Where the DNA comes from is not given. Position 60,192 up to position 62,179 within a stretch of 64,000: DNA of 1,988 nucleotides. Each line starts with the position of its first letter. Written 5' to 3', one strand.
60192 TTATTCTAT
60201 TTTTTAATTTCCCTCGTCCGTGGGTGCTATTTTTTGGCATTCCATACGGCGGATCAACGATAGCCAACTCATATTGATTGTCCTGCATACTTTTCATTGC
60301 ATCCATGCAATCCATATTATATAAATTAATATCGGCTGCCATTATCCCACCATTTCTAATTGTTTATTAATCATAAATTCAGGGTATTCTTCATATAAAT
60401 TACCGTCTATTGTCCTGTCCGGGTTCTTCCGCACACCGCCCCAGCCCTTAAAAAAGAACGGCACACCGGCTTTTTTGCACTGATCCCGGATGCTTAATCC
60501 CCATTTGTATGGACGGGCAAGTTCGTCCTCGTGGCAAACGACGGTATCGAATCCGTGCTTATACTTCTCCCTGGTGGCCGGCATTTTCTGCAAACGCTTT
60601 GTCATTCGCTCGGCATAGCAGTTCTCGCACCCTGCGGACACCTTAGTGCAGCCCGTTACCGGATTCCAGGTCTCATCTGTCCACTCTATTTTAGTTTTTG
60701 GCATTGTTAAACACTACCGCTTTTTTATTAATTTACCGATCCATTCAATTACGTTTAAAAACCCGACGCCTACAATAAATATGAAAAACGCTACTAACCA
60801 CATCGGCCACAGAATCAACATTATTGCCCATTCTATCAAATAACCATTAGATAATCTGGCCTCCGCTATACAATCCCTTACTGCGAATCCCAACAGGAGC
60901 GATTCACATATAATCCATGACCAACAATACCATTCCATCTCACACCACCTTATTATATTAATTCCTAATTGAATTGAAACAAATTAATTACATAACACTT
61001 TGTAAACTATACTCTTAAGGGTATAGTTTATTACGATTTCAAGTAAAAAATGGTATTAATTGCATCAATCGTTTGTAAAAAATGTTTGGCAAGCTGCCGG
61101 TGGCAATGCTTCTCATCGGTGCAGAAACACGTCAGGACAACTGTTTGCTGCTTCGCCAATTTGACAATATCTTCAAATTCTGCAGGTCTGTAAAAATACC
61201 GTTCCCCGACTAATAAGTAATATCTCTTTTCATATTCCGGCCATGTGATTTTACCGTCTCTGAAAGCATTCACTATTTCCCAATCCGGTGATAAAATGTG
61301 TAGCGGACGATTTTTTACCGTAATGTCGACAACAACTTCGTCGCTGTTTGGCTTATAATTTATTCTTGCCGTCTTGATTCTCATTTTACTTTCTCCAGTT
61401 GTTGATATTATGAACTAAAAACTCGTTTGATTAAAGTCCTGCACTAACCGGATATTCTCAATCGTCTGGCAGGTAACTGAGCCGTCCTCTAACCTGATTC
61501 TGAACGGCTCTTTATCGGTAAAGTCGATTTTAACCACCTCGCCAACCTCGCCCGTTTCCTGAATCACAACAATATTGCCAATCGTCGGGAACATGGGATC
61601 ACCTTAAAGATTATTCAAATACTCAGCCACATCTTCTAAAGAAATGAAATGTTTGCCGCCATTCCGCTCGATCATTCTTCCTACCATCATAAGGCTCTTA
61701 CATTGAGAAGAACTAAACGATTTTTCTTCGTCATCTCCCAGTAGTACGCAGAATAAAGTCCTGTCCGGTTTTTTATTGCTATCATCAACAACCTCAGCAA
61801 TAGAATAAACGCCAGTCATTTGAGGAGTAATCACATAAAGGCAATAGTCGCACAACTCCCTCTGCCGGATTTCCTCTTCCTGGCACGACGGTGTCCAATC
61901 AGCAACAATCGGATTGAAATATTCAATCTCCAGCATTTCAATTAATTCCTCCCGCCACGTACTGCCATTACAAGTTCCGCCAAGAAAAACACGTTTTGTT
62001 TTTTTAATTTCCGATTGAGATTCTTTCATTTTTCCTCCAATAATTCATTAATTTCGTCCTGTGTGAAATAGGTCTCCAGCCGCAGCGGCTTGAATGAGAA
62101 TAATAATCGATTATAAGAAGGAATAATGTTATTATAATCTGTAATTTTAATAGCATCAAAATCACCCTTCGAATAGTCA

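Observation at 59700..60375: DNA methyltransferase gene exactly bracketed by a 21-bp direct repeat that also encodes the C-terminus 'KQLEMVG' of two different proteins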

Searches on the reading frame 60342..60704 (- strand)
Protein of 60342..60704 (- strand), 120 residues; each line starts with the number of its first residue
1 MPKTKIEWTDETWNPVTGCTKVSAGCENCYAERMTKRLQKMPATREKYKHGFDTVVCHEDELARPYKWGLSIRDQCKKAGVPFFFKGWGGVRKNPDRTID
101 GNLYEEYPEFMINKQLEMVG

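Call 4: search_protein_families(library=pfam, proteins=[window:60342-60704:-], max_evalue=0.01)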
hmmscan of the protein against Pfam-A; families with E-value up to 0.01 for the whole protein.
window:60342-60704:- (120 aa): 1 family
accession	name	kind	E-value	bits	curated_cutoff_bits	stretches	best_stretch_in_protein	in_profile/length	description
PF07505.17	DUF5131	-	4.5e-30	105.4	28.9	2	3-68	1-67/243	Protein of unknown function (DUF5131)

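Call 16: find_homologous_proteins(query=window:60342-60704:-)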
Query window:60342-60704:- (120 aa): 214 proteins with E <= 0.001 among 215 candidates; the best 120 are listed.
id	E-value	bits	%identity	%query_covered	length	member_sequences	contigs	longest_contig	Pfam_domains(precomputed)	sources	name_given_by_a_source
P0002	3.0e-81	288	100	100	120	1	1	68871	PF07505.18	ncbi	-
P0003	1.0e-28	118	60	54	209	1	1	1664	PF07505.18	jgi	jgi:protein gp37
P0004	5.9e-27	112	32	98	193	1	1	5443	PF07505.18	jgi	jgi:protein gp37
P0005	2.9e-26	110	49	93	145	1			PF07505.18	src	-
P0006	4.4e-26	109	50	63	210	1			PF07505.18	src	-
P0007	9.4e-25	105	57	54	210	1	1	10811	PF07505.18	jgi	-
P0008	8.4e-24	102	40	88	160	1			PF07505.18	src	-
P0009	4.1e-23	100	48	90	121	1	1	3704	PF07505.18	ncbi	-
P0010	3.6e-22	97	52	45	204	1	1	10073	PF07505.18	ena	-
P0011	4.6e-22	96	46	88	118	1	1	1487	PF07505.18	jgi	jgi:protein gp37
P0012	4.9e-22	96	48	54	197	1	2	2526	PF07505.18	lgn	-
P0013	2.3e-21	94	61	45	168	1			PF07505.18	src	-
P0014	4.3e-20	90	49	88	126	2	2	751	PF07505.18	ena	-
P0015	7.6e-20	89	39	98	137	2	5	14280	PF07505.18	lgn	-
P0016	2.1e-19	88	55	54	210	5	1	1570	PF07505.18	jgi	-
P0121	1.9e-11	62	54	54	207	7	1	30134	PF07505.18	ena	-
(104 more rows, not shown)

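Call 22: search_protein_families(library=ncbifam, proteins=[window:60342-60704:-], max_evalue=0.01)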
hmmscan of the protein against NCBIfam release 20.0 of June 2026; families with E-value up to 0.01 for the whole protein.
window:60342-60704:- (120 aa): 0 families

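Call 62: search_protein_families(library=padloc, proteins=[window:60345-60704:-], max_evalue=0.01)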
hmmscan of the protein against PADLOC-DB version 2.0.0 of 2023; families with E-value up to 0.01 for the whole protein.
window:60345-60704:- (120 aa): 2 families
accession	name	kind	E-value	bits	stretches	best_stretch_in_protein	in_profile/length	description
PDLC04569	PDC-M30B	-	2.6e-37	126.6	2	1-68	1-65/241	-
PDLC04639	PDC-M41B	-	2.8e-37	126.4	2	1-68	1-65/241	-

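Call 82: find_encoding_contigs(protein=P0015, flank=3000, max_places=3)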
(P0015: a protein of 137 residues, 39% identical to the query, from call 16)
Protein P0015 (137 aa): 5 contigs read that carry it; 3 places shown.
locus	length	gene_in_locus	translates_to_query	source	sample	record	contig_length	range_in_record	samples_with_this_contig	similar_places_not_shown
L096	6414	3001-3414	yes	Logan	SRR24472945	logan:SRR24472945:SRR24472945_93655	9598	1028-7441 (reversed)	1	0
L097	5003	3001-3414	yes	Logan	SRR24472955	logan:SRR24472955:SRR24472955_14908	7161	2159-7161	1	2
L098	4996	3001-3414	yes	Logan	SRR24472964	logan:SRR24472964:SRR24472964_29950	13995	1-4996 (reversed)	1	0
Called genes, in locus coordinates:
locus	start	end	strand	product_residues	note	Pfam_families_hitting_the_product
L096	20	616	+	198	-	PF00154:RecA_N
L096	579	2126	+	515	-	PF00817:IMS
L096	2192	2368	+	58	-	-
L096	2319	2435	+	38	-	PF05635:23S_rRNA_IVP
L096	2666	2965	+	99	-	-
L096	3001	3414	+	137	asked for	PF07505:DUF5131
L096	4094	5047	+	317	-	PF17645:Amdase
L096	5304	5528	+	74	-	PF16277:DUF4926 (weak)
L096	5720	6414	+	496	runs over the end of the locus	PF01663:Phosphodiest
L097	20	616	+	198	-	PF00154:RecA_N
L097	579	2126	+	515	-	PF00817:IMS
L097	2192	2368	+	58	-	-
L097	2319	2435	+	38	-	PF05635:23S_rRNA_IVP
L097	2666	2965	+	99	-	-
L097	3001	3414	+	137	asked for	PF07505:DUF5131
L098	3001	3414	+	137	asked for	PF07505:DUF5131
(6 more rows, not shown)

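Call 83: find_encoding_contigs(protein=P0121, flank=3000, max_places=2)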
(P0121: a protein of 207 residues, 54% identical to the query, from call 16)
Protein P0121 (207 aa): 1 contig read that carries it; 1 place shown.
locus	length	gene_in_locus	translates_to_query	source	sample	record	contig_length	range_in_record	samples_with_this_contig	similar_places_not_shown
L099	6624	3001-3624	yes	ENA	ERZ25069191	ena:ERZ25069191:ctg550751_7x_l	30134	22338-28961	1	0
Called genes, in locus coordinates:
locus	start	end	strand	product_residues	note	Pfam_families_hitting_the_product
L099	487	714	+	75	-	-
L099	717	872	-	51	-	-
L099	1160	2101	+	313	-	-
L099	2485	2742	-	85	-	PF13365:Trypsin_2 (weak)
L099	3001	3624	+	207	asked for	PF07505:DUF5131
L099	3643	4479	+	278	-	PF01507:PAPS_reduct (weak)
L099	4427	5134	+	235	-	-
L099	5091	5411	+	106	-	-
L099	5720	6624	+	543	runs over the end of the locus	PF00239:Resolvase, PF07508:Recombinase, PF13408:Zn_ribbon_recom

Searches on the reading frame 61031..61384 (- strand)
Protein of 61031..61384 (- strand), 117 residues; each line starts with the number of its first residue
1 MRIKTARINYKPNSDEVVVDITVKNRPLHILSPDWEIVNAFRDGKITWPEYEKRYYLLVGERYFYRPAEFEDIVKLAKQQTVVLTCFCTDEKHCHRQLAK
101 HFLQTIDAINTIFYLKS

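Call 4: search_protein_families(library=pfam, proteins=[window:61031-61384:-], max_evalue=0.01)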
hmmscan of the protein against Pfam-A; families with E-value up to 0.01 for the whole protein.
window:61031-61384:- (117 aa): 3 families
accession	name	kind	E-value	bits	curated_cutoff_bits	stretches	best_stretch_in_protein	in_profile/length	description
PF22751.1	DUF488-N3a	-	7.6e-13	49.2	27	1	29-105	40-116/118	Active DUF488-N3 subclade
PF04343.18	DUF488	-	9.2e-07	30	22.2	1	29-103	51-121/121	Domain of unknown function DUF488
PF22752.1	DUF488-N3i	-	0.0059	17.6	27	1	30-104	42-112/131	Inactive DUF488-N3 subclade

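Call 22: search_protein_families(library=ncbifam, proteins=[window:61031-61384:-], max_evalue=0.01)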
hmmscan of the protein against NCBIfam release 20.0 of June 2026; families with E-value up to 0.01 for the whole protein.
window:61031-61384:- (117 aa): 0 families

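Call 39: find_related_loci(query=window:61031-61384:-, collection=viral_contigs, flank=8000)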
Query window:61031-61384:- (117 aa) in viral_contigs; peptide patterns used: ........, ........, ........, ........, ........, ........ (x = any residue, [..] = any of these).
8 stretches matched a pattern, but none encodes a relative of the query by tblastn (E <= 1e-3).

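Call 62: search_protein_families(library=padloc, proteins=[window:61034-61384:-], max_evalue=0.01)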
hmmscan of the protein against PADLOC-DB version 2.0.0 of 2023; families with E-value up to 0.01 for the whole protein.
window:61034-61384:- (117 aa): 2 families
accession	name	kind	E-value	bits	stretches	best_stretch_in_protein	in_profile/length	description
PDLC04658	PDC-M45C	-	1.2e-08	32.8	1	29-105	64-134/145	-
PDLC04505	PDC-M19A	-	2.3e-05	22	1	69-106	246-284/294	-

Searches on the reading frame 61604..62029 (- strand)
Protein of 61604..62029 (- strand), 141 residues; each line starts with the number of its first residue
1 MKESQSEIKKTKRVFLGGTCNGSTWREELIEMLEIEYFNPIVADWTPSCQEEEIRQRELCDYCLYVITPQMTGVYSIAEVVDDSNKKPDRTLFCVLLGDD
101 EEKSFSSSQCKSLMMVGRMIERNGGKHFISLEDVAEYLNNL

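Call 22: search_protein_families(library=ncbifam, proteins=[window:61604-62029:-], max_evalue=0.01)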
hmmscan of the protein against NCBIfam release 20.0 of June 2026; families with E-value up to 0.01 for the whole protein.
window:61604-62029:- (141 aa): 0 families

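Call 38: find_related_loci(query=window:61604-62029:-, collection=viral_contigs, flank=8000)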
Query window:61604-62029:- (141 aa) in viral_contigs; peptide patterns used: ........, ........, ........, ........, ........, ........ (x = any residue, [..] = any of these).
15 stretches matched a pattern; 9 encode a relative of the query (tblastn E <= 1e-3); 9 distinct loci.
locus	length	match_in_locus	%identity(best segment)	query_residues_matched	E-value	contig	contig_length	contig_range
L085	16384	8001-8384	67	12-140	8e-57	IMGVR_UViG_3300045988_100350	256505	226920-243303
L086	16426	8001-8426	63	9-139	2e-56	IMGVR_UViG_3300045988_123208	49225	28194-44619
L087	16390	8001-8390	62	10-139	9e-54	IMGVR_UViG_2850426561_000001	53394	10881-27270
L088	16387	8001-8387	62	12-141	6e-53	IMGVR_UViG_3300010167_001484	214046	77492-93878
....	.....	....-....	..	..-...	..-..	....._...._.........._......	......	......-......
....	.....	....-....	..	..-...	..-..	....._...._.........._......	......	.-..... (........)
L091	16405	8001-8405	54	10-140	2e-45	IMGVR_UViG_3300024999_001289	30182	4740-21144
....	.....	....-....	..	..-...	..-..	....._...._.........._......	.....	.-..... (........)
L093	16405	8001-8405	65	9-139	5e-53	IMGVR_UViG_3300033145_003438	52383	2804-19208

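Call 62: search_protein_families(library=padloc, proteins=[window:61607-62029:-], max_evalue=0.01)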
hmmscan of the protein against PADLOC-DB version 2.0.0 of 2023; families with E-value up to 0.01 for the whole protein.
window:61607-62029:- (141 aa): 0 families
